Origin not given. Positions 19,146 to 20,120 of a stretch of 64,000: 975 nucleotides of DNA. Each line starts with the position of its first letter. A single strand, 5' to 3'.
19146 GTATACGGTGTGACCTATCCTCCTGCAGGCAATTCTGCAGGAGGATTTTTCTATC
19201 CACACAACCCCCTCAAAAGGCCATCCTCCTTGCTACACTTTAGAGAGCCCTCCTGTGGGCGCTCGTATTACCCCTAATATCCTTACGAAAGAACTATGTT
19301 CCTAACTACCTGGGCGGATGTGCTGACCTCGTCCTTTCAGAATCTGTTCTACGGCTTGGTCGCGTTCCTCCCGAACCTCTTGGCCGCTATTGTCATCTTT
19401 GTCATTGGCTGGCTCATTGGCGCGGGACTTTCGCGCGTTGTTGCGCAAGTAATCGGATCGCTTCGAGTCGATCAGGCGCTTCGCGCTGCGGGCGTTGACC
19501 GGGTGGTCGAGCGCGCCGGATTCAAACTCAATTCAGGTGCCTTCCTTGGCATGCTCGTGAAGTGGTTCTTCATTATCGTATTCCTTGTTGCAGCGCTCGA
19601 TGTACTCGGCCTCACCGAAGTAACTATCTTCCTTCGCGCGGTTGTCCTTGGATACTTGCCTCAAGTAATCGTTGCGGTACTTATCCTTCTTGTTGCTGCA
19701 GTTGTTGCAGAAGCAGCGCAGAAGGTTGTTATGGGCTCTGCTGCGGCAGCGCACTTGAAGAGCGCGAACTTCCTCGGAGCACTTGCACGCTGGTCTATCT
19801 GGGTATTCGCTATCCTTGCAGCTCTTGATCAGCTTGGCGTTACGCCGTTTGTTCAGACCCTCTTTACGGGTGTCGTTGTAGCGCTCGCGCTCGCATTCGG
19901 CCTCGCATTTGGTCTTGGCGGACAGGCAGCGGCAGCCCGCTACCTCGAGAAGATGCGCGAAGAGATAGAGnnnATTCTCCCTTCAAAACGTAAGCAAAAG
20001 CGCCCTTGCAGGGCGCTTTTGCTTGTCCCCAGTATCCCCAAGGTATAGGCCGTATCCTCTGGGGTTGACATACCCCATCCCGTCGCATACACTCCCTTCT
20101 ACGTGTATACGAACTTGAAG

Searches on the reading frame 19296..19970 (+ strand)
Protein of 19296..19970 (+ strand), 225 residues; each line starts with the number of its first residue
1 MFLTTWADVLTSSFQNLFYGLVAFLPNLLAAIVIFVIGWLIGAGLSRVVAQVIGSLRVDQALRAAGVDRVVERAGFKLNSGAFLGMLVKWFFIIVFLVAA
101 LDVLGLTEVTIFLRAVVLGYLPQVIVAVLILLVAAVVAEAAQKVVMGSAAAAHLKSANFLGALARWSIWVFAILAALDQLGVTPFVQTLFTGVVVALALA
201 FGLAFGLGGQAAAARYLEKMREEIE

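Call 85: search_protein_families(library=pfam, proteins=[window:19296-19970:+], max_evalue=0.0001)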
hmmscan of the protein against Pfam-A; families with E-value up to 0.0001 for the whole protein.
window:19296-19970:+ (225 aa): 1 family
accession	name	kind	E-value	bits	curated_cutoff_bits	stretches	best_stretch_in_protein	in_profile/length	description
PF05552.17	MS_channel_1st_1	-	3.1e-14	53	22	2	14-60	3-49/50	Mechanosensitive ion channel, conserved TM helix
